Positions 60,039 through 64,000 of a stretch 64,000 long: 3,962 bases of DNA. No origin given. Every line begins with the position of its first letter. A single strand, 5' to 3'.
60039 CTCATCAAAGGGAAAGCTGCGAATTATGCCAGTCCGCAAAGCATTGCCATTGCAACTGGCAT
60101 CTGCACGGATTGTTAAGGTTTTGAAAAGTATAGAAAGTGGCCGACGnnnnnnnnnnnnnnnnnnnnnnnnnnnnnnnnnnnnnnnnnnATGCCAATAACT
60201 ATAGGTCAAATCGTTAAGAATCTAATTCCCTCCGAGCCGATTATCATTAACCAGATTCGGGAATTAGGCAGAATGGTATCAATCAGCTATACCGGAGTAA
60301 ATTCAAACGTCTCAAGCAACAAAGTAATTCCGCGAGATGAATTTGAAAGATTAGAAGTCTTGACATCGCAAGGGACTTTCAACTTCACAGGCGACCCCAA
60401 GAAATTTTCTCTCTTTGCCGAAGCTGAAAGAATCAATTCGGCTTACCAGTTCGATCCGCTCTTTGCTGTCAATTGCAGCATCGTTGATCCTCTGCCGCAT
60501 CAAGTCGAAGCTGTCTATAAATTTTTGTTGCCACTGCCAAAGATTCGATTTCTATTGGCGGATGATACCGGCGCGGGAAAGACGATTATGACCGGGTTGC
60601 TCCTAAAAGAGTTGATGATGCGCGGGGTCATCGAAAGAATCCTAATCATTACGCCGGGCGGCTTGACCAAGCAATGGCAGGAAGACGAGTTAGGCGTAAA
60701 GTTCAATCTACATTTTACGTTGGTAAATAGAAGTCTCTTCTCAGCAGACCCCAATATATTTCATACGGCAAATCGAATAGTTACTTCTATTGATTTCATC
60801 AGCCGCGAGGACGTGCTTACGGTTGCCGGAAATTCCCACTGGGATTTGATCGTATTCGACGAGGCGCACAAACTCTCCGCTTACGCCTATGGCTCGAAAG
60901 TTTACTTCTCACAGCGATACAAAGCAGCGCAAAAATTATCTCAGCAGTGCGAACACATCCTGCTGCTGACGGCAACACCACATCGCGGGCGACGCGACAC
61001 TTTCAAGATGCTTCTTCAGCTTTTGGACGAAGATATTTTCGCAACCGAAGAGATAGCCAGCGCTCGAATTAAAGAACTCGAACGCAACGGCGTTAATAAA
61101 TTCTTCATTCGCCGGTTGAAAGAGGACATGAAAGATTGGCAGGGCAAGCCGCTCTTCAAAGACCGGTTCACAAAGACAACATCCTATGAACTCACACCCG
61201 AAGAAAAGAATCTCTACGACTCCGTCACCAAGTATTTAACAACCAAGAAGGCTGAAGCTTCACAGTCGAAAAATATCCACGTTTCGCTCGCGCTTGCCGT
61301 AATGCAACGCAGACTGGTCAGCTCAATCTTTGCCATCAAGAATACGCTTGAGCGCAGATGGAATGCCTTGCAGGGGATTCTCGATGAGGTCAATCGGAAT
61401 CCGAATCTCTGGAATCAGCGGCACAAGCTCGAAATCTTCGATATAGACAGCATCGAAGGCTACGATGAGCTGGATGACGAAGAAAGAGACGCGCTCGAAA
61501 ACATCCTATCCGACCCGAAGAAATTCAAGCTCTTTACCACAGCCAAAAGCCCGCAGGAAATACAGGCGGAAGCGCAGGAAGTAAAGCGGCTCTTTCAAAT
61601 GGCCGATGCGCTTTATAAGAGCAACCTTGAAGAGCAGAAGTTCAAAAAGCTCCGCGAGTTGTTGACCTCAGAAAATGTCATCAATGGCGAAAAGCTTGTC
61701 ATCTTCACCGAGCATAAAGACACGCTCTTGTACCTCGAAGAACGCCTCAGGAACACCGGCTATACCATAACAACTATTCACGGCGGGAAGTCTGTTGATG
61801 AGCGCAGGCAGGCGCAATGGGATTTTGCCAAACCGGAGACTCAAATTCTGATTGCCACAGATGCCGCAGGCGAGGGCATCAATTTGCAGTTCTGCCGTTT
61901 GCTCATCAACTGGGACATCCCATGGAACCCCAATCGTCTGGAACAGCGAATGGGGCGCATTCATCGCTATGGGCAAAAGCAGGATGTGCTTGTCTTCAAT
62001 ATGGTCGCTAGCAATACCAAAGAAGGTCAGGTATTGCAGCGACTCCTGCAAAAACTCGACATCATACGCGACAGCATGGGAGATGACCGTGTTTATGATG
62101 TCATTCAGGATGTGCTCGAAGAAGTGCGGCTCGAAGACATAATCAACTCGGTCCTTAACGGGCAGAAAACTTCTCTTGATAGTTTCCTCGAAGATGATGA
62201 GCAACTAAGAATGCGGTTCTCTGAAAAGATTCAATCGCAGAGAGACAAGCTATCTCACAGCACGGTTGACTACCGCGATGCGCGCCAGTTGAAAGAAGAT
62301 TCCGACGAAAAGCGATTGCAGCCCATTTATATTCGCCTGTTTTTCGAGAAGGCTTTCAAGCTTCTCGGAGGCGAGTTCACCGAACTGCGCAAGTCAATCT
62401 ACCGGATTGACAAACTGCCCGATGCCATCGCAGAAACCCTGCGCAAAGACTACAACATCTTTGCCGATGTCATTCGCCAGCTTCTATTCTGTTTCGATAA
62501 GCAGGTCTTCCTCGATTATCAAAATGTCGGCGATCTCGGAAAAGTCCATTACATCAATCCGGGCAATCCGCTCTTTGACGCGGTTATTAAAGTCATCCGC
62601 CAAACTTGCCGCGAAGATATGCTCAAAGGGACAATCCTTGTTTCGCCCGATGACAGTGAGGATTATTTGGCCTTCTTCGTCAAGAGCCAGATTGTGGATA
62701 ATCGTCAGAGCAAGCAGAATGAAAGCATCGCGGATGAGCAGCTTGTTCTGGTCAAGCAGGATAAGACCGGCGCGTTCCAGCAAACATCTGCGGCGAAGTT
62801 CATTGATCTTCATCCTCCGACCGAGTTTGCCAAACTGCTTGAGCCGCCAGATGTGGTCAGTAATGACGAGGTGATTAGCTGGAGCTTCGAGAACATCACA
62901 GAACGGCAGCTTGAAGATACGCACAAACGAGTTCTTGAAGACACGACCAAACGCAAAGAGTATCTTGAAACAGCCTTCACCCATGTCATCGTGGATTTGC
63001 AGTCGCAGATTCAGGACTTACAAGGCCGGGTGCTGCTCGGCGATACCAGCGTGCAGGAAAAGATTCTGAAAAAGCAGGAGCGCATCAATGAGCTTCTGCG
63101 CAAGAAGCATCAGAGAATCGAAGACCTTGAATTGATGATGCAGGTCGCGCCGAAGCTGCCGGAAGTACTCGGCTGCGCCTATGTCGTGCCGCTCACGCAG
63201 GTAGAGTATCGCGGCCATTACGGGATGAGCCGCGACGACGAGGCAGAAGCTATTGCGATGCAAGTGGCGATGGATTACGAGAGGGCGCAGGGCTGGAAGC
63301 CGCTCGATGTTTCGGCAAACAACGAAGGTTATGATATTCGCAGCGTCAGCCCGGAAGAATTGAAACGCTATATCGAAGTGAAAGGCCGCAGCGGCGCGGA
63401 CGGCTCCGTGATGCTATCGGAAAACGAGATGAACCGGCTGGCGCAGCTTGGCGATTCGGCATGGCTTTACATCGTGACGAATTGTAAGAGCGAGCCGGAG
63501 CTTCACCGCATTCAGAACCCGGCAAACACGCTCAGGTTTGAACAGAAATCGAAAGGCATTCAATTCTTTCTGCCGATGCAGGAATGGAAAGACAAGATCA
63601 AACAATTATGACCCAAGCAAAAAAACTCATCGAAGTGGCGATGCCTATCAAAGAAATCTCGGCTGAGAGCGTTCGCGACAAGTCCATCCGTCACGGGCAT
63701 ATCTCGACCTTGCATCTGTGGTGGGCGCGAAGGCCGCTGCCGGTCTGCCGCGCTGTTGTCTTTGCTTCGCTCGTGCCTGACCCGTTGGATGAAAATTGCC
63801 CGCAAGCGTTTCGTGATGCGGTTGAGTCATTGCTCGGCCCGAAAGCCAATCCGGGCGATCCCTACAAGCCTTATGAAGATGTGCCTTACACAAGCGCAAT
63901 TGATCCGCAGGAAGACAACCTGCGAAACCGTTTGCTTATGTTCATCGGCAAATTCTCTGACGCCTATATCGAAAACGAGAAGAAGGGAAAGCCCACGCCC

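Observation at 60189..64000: Helicase-nuclease fusion translationally coupled to a DUF1156-type methyltransferase: candidate R-M-like anti-phage module, truncated by the window end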

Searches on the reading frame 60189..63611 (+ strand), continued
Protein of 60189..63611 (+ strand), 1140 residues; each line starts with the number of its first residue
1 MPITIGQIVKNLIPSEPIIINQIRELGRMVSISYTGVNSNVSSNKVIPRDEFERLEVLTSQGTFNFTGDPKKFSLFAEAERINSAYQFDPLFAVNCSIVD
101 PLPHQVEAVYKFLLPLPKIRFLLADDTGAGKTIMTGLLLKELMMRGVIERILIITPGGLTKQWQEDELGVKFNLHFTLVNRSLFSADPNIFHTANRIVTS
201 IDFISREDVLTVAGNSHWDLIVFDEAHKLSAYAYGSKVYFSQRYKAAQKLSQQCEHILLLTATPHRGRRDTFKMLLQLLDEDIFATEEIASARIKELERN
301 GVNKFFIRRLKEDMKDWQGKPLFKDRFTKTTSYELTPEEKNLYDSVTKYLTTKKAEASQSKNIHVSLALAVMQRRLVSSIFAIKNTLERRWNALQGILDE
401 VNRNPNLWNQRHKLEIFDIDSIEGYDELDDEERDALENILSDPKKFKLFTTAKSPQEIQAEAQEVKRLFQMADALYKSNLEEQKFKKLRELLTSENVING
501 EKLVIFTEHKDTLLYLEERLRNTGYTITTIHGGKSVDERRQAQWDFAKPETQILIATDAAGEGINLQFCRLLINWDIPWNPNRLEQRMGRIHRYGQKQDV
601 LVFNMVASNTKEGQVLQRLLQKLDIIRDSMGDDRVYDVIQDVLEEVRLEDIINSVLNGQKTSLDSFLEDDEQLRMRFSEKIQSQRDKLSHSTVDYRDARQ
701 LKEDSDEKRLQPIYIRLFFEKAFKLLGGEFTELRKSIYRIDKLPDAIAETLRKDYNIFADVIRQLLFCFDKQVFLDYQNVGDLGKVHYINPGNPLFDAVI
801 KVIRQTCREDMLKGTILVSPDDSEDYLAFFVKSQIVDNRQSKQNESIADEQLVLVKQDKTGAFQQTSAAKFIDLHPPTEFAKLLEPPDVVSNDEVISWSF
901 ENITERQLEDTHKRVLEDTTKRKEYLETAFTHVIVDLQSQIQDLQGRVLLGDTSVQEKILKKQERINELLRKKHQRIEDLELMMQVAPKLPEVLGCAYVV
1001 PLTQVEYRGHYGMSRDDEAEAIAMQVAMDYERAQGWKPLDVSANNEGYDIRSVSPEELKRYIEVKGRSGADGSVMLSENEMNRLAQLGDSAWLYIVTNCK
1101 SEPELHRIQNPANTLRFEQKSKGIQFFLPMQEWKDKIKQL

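Call 31: find_encoding_contigs(protein=P0002, flank=10000, max_places=3)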
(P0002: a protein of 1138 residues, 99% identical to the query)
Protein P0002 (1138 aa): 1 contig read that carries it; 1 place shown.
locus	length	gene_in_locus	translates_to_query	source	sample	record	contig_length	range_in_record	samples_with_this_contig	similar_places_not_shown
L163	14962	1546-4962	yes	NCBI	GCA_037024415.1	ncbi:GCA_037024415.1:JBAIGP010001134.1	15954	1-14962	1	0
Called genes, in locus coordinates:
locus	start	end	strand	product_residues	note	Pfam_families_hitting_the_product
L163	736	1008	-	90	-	-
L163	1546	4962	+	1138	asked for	PF00176:SNF2-rel_dom, PF00270:DEAD (weak), PF04851:ResIII, PF00271:Helicase_C, PF13020:NOV_C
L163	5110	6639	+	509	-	PF03235:GmrSD_N, PF07510:GmrSD_C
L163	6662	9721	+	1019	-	PF06634:DUF1156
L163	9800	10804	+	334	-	PF17761:DUF1016_N, PF06250:YhcG_C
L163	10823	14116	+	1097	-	PF18731:HEPN_Swt1, PF04465:DUF499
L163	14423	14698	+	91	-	-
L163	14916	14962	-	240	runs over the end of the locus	PF12762:DDE_Tnp_IS1595 (weak)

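Call 32: find_encoding_contigs(protein=P0003, flank=10000, max_places=3)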
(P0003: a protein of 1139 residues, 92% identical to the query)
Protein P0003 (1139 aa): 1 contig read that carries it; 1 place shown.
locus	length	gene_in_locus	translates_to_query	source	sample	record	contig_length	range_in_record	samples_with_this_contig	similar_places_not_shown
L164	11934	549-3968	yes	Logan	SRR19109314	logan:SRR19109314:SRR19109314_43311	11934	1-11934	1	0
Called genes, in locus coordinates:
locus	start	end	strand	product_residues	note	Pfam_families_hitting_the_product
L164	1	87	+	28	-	?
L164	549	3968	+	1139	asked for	PF00176:SNF2-rel_dom, PF00270:DEAD (weak), PF04851:ResIII, PF00271:Helicase_C, PF13020:NOV_C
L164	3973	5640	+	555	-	PF03235:GmrSD_N, PF07510:GmrSD_C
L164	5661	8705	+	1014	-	PF06634:DUF1156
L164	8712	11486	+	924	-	PF04465:DUF499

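Call 42: search_protein_families(library=pfam, proteins=[L010:13425-15119:+, L009:13665-14465:+, L009:14465-15256:+, L006:13428-14714:+, L006:14698-15579:+, L012:13772-15328:+, L018:13409-14467:+, L023:4955-5950:+, L023:5892-6779:+, L059:13430-15307:+], max_evalue=0.001)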
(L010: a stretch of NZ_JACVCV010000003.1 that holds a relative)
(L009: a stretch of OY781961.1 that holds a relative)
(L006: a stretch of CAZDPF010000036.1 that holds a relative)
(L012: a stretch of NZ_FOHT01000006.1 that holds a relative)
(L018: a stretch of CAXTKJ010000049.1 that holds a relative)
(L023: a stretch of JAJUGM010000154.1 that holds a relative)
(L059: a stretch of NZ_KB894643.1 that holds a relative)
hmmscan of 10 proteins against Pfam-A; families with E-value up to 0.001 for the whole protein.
L010:13425-15119:+ (565 aa): 2 families
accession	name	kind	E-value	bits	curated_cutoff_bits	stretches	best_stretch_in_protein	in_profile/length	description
PF03235.19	GmrSD_N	-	8.9e-32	111.3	33.2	1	15-243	5-198/199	GmrSD restriction endonuclease, N-terminal domain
PF07510.16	GmrSD_C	-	4.6e-09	36.7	23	1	419-547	14-137/138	GmrSD restriction endonucleases, C-terminal domain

L009:13665-14465:+ (267 aa): 1 family
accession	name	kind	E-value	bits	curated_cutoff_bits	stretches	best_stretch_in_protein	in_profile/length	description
PF09407.15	AbiEi_1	-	5.1e-20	72.6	22.2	1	73-215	2-141/142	AbiEi antitoxin C-terminal domain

L009:14465-15256:+ (264 aa): 1 family
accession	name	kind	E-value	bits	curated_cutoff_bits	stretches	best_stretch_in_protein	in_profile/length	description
PF08843.17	AbiEii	-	5.5e-35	121.9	22.5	1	30-242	1-225/238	Nucleotidyl transferase AbiEii toxin, Type IV TA system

L006:13428-14714:+ (429 aa): 8 families
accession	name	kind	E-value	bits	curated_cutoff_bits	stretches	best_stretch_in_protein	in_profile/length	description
PF13304.12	AAA_21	-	1.8e-22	81.3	27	1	28-332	2-303/304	AAA domain, putative AbiEii toxin, Type IV TA system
PF13175.12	AAA_15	-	2.9e-22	80.2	32.1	2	1-111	1-111/374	AAA ATPase domain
PF02463.25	SMC_N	-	3.3e-14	53.3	40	1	2-332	1-202/220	RecF/RecN/SMC N terminal domain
PF13476.12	AAA_23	-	4.4e-12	47.5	27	1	5-118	1-108/201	AAA domain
PF11398.14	DUF2813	-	1.7e-05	24.8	21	0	1-111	1-107/372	Protein of unknown function (DUF2813)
PF13514.12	AAA_27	-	9.4e-05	22.5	22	1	1-46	1-47/206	AAA domain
PF00005.33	ABC_tran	-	0.00026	22.1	25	1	26-87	12-73/137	ABC transporter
PF13555.12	AAA_29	-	0.00074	19.7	27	0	23-46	20-43/61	P-loop containing region of AAA domain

L006:14698-15579:+ (294 aa): 2 families
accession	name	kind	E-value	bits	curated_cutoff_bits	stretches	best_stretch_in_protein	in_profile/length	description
PF01844.29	HNH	-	1.2e-06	29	21.4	1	71-113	1-45/47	HNH endonuclease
PF13395.12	HNH_4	-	0.00099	19.5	22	0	77-117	15-52/54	HNH endonuclease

L012:13772-15328:+ (519 aa): 5 families
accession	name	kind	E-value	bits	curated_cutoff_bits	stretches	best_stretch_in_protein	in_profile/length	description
PF13304.12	AAA_21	-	5.8e-22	79.6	27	1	213-470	2-303/304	AAA domain, putative AbiEii toxin, Type IV TA system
PF17761.7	DUF1016_N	-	1.1e-20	74.6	32.8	1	76-175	38-136/137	DUF1016 N-terminal domain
PF13175.12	AAA_15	-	2.8e-15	57.3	32.1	2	189-328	2-121/374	AAA ATPase domain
PF02463.25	SMC_N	-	4.2e-08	33.3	40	1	190-452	2-186/220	RecF/RecN/SMC N terminal domain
PF13476.12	AAA_23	-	3.3e-05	25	27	1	192-335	1-135/201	AAA domain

L018:13409-14467:+ (353 aa): 2 families
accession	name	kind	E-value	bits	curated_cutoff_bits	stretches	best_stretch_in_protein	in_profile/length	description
PF06250.17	YhcG_C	-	4.9e-48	163.4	32.5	1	188-338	3-156/157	YhcG PDDEXK nuclease domain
PF17761.7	DUF1016_N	-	5e-47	159.9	32.8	1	23-159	1-137/137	DUF1016 N-terminal domain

L023:4955-5950:+ (332 aa): 1 family
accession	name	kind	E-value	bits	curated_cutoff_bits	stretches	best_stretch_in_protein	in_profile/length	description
PF09952.14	AbiEi_2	-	3.6e-30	105.6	21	1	188-328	1-142/143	Transcriptional regulator, AbiEi antitoxin, Type IV TA system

L023:5892-6779:+ (296 aa): 1 family
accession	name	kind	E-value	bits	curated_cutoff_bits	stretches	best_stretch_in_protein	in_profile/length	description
PF08843.17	AbiEii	-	4.3e-08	33.8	22.5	1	37-232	4-199/238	Nucleotidyl transferase AbiEii toxin, Type IV TA system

L059:13430-15307:+ (626 aa): 1 family
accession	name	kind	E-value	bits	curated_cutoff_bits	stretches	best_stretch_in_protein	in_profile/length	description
PF10592.14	AIPR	-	8.9e-39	134.4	25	1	271-617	2-296/308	AIPR protein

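Call 63: search_solved_structures(query=L163:6662-9718:+, max_evalue=0.01)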
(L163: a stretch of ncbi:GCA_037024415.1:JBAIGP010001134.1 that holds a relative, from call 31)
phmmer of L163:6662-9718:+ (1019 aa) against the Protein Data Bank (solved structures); distinct sequences matched with E-value up to 0.01: 1.
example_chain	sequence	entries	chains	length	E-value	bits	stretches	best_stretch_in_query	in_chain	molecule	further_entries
5e71_A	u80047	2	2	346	0.0034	18.5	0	224-256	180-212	N2, N2-dimethylguanosine tRNA methyltransferase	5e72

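Call 64: search_solved_structures(query=L163:10823-14113:+, max_evalue=0.01)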
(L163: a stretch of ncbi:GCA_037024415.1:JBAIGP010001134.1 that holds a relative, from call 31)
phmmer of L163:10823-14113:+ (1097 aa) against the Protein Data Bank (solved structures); distinct sequences matched with E-value up to 0.01: 0.

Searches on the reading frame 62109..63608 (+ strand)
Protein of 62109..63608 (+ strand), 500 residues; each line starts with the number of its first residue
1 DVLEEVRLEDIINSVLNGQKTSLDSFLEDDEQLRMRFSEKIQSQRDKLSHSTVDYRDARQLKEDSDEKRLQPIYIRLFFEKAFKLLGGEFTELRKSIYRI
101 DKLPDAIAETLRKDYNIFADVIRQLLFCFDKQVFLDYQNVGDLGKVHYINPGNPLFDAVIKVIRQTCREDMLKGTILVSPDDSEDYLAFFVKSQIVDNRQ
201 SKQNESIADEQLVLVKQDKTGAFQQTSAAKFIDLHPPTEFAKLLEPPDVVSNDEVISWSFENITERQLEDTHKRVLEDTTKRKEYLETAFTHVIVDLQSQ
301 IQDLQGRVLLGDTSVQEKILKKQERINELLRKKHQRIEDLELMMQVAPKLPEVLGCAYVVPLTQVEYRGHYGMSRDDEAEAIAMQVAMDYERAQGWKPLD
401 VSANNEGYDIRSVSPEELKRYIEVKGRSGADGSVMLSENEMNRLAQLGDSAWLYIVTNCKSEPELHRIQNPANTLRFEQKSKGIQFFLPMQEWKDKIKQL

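Call 45: predict_structure(alignment_id=A1)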
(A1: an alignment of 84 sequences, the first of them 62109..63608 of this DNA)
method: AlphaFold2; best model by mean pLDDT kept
length: 500 residues; sequences in the alignment: 84
mean_pLDDT: 75.2   pTM: 0.45
mean pLDDT of the five models: 75.2, 71.5, 69.3, 68.9, 68.2
residues with pLDDT >= 90: 41; 70-90: 290; 50-70: 132; < 50: 37
segments of 3 or more residues with pLDDT < 50: 1-3, 48-68, 368-375
pLDDT, mean of each block of 10 residues (from residue 1): 56 62 66 67 54 40 46 75 86 84 87 80 76 75 69 82 73 63 82 84 69 85 79 53 61 85 90 89 88 90 88 87 91 88 87 81 59 52 88 90 70 83 73 71 72 83 85 78 66 72
secondary structure, 60 per line:
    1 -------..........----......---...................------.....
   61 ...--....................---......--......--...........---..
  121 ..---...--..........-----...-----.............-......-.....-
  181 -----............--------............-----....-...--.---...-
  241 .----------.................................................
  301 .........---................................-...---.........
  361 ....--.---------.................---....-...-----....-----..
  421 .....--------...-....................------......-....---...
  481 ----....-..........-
elements in order: H8-17 H22-27 H31-49 H56-63 H66-85 E89-94 E97-102 H105-115 H119-122 E126-128 H131-140 E146-148 H154-166 H168-173 E175-179 E186-197 E206-217 E223-226 H252-309 H313-344 E346-348 E352-361 H377-393 E397-400 E410-413 E419-425 E434-436 H438-450 E451-457 E464-469 H471-474 E478-480 E485-488 H490-499

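Call 49: fold_search(model_id=the predicted structure, library=pdb)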
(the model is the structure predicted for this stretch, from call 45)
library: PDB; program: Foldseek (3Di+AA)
matches with E <= 10: 378; with E <= 0.001: 4
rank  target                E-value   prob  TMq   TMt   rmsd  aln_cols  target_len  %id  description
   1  8spg                  2.2e-06  1.00  0.22  0.15  17.9       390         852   12  Crystal structure of N-terminally truncated Escherichia coli RapA in complex with MgADP (released 2024-07-03)
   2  6bog_A                3.2e-06  1.00  0.22  0.13  17.7       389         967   11  Crystal structure of RapA, a Swi2/Snf2 protein that recycles RNA polymerase during transcription (released 2017-12-13)
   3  8so8                  3.6e-06  1.00  0.24  0.16  16.7       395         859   13  Crystal structure of an N-terminally truncated variant of Escherichia coli RapA (released 2024-07-03)
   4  8t0l_F                1.6e-05  1.00  0.26  0.16  15.0       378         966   11  E. coli Sw2/Snf2 ATPase RapA bound to both ADP-AlF3 and reconstituted E. coli RNA polymerase post-termination complex  (released 2025-04-02)
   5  4tkd_A                1.7e-03  1.00  0.17  0.59   4.9       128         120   15  Sulfolobus solfataricus HJC mutants (released 2015-08-12)
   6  4tkd_C                1.8e-03  1.00  0.16  0.54   6.0       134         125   13  Sulfolobus solfataricus HJC mutants (released 2015-08-12)
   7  4tkd_D                6.3e-03  1.00  0.17  0.60   5.0       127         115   14  Sulfolobus solfataricus HJC mutants (released 2015-08-12)
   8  2ost_B                7.9e-03  1.00  0.16  0.46   4.9       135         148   14  The structure of a bacterial homing endonuclease : I-Ssp6803I (released 2007-03-20)
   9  2ost_A                9.9e-03  1.00  0.16  0.47   6.1       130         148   17  The structure of a bacterial homing endonuclease : I-Ssp6803I (released 2007-03-20)
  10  1az4_B                1.1e-02  1.00  0.18  0.38   8.4       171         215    9  ECORV ENDONUCLEASE, UNLIGANDED, FORM B, T93A MUTANT (released 1998-05-27)
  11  6yvv_B                1.6e-02  0.12  0.08  0.08  28.9       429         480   10  Condensin complex from S.cerevisiae ATP-free apo bridged state (released 2020-07-15)
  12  9vx6_T                1.6e-02  1.00  0.17  0.21   6.6       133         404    9  Helical structure of gRNA-tDNA SPARDA complex (released 2026-01-14)
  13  3dnx                  2.6e-02  0.99  0.13  0.37   5.6       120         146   14  SPO1766 protein of unknown function from Silicibacter pomeroyi. (released 2008-09-02)
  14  9qcc_M                4.0e-02  0.99  0.17  0.21   6.0       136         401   10  Activated XauSPARDA filament assembly with bound dsDNA substrate (released 2025-12-17)
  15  9jt2_B                4.0e-02  0.97  0.16  0.18   6.8       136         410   10  substrate-bound NbaSPARDA complexes (released 2025-04-02)
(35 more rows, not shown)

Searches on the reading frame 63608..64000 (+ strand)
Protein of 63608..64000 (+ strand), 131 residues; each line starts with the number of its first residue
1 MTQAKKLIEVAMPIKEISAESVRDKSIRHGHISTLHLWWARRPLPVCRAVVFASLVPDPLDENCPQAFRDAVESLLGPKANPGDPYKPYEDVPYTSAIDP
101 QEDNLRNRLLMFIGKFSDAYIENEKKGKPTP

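Call 4: search_protein_families(library=pfam, proteins=[window:63608-64000:+], max_evalue=0.01)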
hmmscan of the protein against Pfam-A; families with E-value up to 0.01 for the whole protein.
window:63608-64000:+ (131 aa): 1 family
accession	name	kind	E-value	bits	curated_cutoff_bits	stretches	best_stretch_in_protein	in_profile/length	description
PF06634.17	DUF1156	-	4.2e-24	84.9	24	1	11-61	1-52/73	Protein of unknown function (DUF1156)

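Call 5: search_protein_families(library=padloc, proteins=[window:63608-64000:+], max_evalue=0.01)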
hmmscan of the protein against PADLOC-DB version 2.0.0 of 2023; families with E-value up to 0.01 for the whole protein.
window:63608-64000:+ (131 aa): 6 families
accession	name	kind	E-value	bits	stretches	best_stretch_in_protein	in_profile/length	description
PDLC00660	HmaB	-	4.7e-25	85.6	1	3-63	7-67/967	DNA-adenine methylase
PDLC00661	HmaB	-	4e-24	82.5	1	3-62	6-65/973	DNA-adenine methylase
PDLC02189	DUF1156_MTase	-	2.6e-06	23.9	1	4-59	11-68/944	-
PDLC03233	MTase_II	-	8.1e-05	19.3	1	6-56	33-83/731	Type II methyltransferase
PDLC03352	MTase_II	-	0.005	12.7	1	11-71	10-67/1023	Type II methyltransferase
PDLC03314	MTase_II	-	0.0063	12.6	1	6-59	13-68/944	Type II methyltransferase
